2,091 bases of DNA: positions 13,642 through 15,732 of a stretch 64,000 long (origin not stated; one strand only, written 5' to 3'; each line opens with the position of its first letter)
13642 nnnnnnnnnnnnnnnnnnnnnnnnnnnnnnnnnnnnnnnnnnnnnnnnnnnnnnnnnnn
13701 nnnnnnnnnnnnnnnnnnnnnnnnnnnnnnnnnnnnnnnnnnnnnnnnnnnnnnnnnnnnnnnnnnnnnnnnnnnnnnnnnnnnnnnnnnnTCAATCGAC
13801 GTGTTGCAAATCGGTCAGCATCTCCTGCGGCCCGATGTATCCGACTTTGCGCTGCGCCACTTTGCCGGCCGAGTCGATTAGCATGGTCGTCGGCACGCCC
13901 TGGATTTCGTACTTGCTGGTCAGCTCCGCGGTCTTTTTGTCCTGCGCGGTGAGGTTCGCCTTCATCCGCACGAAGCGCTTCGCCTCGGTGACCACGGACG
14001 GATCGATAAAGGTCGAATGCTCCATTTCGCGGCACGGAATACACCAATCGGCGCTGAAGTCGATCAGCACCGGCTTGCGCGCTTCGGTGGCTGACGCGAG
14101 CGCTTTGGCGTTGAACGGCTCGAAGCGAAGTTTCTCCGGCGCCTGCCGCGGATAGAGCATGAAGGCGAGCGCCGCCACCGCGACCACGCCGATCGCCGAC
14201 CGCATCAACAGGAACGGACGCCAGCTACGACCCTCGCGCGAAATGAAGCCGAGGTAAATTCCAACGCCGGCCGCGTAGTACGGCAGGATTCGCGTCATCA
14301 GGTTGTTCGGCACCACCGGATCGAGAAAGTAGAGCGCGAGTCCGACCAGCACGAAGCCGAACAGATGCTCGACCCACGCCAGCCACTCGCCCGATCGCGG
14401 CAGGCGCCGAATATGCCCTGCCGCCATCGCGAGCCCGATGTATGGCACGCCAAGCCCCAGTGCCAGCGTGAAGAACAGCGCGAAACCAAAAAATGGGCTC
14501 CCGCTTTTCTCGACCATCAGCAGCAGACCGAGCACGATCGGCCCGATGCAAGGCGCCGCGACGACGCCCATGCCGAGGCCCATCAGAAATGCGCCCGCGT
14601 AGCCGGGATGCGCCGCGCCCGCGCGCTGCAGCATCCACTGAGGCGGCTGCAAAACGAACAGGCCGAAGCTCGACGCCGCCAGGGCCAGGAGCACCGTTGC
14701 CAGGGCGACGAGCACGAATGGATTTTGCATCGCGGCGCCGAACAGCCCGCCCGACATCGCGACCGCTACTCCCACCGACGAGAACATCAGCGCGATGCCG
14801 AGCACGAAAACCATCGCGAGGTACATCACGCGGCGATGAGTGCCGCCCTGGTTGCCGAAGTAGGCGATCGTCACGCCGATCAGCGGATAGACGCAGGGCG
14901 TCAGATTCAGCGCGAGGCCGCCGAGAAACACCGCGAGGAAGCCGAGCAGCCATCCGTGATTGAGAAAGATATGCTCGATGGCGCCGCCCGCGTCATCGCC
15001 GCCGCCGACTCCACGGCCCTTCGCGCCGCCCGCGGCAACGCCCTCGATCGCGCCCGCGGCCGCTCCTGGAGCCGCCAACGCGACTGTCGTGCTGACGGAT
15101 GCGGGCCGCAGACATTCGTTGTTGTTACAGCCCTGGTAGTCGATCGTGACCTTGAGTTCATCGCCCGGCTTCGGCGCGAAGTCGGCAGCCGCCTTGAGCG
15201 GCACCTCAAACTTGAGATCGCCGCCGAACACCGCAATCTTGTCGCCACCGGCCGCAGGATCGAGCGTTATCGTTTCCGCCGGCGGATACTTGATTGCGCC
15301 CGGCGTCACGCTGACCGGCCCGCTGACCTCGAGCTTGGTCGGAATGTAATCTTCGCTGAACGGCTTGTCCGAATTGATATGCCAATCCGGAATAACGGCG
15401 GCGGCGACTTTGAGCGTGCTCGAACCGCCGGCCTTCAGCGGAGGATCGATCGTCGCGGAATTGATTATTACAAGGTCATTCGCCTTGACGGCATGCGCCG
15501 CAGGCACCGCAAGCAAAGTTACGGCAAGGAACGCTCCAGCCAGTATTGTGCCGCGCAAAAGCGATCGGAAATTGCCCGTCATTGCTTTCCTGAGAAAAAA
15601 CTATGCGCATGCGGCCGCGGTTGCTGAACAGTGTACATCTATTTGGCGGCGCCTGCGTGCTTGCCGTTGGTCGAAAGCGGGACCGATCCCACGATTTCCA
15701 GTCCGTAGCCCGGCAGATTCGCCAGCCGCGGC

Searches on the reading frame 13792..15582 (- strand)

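Call 12: search_protein_families(library=pfam, proteins=[window:13792-15582:-])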
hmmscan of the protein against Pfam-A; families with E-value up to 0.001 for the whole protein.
window:13792-15582:- (596 aa): 7 families
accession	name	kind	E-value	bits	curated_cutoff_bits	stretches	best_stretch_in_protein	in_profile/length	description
PF02683.22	DsbD_TM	-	1.4e-39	136.1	27.1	1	215-424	4-219/219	Cytochrome C biogenesis protein transmembrane domain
PF13899.12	Thioredoxin_7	-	1.3e-12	48.1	27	1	492-570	7-82/83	Thioredoxin-like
PF13098.12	Thioredoxin_2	-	4.8e-11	43.4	27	1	499-589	2-101/104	Thioredoxin-like domain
PF00085.26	Thioredoxin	-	9.3e-09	35.7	23.5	1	500-581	16-90/103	Thioredoxin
PF11412.14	DsbD_N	-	1.5e-08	35.1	25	1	51-163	16-113/119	Thiol:disulfide interchange protein DsbD, N-terminal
PF13905.12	Thioredoxin_8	-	3.6e-05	24.5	27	0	542-575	61-94/94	Thioredoxin-like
PF03190.21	Thioredox_DsbH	-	4.3e-05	24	27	1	483-541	18-77/163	Protein of unknown function, DUF255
